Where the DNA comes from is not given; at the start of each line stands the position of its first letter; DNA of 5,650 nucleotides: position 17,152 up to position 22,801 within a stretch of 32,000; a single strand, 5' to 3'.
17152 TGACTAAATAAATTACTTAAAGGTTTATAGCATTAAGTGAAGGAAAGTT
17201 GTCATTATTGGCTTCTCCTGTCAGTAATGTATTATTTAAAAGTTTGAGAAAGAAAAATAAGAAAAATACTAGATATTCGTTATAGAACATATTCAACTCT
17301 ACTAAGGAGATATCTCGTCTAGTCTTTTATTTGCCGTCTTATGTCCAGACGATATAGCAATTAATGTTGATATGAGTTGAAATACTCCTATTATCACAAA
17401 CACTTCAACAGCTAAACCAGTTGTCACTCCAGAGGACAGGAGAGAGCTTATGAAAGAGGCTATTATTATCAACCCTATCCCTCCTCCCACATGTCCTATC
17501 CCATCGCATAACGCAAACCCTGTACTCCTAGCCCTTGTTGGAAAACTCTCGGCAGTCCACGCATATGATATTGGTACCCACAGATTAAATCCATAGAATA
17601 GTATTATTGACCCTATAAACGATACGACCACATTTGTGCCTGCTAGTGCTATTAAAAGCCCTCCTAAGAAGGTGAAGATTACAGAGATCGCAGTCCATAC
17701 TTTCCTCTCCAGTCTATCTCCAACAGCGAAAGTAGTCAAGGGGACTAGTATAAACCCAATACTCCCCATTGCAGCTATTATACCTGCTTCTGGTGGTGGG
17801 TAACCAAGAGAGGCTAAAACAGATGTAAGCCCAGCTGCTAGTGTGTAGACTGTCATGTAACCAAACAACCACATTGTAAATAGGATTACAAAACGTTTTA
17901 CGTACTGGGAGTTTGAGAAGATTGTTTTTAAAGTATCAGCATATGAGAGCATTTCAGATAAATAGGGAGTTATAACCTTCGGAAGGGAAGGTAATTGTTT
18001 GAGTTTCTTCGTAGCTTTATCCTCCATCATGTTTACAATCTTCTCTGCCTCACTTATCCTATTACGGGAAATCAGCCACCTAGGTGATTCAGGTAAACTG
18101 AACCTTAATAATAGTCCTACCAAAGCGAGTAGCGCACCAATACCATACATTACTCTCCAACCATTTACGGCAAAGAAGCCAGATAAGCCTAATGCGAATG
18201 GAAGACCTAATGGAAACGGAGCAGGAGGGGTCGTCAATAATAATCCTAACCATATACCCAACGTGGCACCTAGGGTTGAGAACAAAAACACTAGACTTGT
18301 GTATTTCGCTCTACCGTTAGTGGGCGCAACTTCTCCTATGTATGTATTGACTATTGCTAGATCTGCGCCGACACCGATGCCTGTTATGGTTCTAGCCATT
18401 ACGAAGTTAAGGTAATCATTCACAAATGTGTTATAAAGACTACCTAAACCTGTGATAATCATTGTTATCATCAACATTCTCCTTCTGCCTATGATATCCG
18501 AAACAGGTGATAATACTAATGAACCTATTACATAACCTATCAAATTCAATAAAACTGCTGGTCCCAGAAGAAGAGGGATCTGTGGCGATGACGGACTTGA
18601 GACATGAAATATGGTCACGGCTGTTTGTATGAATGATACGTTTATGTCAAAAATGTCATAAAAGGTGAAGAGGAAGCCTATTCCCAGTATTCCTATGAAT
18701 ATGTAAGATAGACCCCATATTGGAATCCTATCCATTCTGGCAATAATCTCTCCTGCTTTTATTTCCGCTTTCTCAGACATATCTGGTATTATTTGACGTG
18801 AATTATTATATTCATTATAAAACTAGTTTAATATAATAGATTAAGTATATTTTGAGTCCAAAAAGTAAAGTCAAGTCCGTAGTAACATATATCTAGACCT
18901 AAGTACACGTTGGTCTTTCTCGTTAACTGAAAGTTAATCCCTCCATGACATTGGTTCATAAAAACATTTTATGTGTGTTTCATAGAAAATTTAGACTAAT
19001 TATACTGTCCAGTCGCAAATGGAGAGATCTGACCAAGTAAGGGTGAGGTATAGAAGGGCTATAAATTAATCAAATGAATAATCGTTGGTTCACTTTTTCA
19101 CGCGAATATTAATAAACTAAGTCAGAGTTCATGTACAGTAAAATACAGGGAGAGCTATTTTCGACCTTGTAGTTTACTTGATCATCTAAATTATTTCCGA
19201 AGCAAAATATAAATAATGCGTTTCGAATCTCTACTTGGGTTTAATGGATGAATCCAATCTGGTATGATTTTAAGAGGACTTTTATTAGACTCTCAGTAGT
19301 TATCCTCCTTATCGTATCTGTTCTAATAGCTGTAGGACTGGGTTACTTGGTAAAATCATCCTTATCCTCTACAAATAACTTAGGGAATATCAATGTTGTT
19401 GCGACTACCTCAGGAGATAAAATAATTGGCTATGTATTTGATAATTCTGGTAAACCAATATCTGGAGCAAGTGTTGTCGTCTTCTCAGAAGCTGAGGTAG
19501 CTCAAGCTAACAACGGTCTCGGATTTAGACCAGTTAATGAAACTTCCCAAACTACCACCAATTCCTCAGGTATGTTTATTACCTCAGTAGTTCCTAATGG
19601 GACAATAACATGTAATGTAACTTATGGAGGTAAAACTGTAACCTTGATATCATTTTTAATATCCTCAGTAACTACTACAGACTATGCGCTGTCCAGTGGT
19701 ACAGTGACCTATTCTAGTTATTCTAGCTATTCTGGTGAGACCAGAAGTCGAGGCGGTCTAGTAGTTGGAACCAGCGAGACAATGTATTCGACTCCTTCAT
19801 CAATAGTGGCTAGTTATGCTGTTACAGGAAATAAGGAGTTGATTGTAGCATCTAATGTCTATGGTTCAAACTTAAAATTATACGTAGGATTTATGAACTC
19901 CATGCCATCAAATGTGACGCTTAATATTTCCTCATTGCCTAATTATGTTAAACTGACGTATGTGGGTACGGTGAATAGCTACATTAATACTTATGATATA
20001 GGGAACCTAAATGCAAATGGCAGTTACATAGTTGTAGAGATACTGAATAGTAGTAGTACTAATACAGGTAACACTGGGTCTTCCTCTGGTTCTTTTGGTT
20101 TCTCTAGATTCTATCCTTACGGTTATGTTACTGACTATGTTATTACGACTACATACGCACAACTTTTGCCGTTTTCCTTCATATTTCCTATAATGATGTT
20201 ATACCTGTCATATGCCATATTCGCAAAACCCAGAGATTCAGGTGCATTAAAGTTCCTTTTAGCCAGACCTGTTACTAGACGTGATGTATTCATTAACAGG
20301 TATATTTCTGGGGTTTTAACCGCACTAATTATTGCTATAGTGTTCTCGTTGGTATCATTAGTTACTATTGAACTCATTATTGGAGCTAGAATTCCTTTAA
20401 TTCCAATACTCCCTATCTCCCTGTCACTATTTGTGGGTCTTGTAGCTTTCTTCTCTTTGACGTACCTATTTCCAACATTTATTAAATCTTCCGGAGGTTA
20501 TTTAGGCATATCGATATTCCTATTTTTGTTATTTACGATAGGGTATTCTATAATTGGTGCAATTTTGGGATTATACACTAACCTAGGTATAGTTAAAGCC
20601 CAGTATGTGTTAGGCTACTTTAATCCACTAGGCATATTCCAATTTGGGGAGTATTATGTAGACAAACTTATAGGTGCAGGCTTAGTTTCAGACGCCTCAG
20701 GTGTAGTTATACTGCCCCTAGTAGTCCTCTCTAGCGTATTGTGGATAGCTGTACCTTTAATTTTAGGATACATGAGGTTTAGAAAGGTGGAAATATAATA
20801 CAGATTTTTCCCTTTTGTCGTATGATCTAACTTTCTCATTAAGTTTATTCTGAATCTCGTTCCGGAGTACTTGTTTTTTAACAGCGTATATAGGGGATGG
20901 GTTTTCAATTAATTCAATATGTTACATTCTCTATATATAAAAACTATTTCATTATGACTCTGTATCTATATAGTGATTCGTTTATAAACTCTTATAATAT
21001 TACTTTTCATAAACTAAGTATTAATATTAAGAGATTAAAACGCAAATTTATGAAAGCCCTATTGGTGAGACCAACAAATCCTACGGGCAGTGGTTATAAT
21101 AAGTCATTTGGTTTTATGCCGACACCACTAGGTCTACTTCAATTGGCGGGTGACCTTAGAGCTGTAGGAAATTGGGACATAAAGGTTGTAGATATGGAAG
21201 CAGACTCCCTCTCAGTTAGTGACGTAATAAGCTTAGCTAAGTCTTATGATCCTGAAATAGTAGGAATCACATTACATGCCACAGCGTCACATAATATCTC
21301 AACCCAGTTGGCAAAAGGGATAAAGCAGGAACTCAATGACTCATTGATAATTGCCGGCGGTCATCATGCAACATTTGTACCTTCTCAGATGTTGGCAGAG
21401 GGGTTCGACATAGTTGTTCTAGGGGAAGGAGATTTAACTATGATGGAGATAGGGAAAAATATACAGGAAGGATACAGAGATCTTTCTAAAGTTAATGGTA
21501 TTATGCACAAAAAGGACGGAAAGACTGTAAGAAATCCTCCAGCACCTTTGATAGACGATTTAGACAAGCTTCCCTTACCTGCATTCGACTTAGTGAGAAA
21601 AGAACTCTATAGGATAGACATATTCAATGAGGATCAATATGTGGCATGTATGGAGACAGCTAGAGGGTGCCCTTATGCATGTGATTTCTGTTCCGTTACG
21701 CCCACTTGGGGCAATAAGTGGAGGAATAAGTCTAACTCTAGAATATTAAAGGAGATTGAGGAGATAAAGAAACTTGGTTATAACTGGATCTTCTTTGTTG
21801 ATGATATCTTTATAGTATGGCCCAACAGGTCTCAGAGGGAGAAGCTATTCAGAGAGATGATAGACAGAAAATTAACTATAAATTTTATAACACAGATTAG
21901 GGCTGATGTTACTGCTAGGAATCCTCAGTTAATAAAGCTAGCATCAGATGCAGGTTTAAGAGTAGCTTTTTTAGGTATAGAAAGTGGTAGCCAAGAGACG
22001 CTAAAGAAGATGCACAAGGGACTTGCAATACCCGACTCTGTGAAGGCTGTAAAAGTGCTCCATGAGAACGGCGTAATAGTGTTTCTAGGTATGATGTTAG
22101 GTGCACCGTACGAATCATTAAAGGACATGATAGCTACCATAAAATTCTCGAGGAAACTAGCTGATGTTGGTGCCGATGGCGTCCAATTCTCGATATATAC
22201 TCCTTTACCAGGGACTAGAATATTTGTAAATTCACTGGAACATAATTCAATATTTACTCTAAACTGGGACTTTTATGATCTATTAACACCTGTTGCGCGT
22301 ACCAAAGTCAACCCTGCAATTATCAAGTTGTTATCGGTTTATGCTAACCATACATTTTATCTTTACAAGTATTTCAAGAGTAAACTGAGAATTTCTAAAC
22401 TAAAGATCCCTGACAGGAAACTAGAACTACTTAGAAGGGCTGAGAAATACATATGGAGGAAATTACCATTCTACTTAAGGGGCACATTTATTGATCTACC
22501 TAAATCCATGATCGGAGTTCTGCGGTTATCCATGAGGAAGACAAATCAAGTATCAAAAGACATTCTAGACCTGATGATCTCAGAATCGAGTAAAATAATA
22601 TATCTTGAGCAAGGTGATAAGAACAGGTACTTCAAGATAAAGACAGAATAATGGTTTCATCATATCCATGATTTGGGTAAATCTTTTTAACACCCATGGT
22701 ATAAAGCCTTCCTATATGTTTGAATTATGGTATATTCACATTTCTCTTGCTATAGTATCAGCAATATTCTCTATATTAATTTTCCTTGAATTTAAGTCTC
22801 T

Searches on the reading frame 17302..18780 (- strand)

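Call 97: search_protein_families(library=pfam, proteins=[window:17302-18780:-], max_evalue=0.001)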
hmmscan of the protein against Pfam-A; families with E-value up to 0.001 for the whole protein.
window:17302-18780:- (492 aa): 3 families
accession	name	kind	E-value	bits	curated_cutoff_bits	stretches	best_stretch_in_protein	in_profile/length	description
PF00083.30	Sugar_tr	-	1.7e-40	139.7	22.3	1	37-491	10-449/452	Sugar (and other) transporter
PF07690.21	MFS_1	-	3.2e-32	112.2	33.4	2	34-436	3-346/347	Major Facilitator Superfamily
PF03137.26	OATP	-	0.00051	18.9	25.8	0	125-297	135-299/545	Organic Anion Transporter Polypeptide (OATP) family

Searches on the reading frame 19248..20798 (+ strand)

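Call 97: search_protein_families(library=pfam, proteins=[window:19248-20798:+], max_evalue=0.001)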
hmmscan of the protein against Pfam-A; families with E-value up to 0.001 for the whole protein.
window:19248-20798:+ (516 aa): 4 families
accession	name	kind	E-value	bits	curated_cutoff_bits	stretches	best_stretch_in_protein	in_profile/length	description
PF12679.13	ABC2_membrane_2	-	9.2e-22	78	27.2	1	197-515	72-282/283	ABC-2 family transporter protein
PF13620.12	CarboxypepD_reg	-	1.7e-06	28.7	32.3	1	59-130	2-61/82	Carboxypeptidase regulatory-like domain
PF13346.12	ABC2_membrane_5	-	5e-05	23.4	25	1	298-439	28-163/205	ABC-2 family transporter protein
PF12730.13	ABC2_membrane_4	-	0.00066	20.1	27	1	303-429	50-177/179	ABC-2 family transporter protein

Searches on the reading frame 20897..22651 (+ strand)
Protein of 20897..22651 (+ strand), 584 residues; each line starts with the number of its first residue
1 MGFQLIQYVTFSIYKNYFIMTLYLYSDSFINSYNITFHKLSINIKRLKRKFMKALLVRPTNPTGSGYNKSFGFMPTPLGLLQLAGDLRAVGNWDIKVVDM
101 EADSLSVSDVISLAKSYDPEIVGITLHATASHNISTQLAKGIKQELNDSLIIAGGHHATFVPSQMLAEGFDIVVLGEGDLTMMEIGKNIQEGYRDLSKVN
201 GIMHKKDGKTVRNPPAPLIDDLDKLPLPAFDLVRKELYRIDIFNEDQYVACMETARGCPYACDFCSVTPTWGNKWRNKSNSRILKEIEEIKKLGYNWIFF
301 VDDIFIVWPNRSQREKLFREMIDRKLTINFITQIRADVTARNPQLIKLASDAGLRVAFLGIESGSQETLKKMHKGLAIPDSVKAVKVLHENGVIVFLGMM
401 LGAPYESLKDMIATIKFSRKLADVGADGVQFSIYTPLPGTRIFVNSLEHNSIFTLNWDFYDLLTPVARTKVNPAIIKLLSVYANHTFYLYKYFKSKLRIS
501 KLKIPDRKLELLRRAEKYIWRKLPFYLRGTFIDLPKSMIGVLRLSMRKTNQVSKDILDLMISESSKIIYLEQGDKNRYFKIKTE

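Call 97: search_protein_families(library=pfam, proteins=[window:20897-22651:+], max_evalue=0.001)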
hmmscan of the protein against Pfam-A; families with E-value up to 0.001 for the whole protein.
window:20897-22651:+ (584 aa): 3 families
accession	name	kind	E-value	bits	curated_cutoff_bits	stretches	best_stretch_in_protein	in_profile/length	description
PF02310.24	B12-binding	-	4.6e-22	78.6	32.1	1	68-185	5-120/121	B12 binding domain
PF04055.27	Radical_SAM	-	5.6e-18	66.1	29.5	1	253-417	2-165/166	Radical SAM superfamily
PF19864.5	Radical_SAM_N2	-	0.00021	21.2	29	1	145-193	83-129/151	Radical SAM proteins, N-terminal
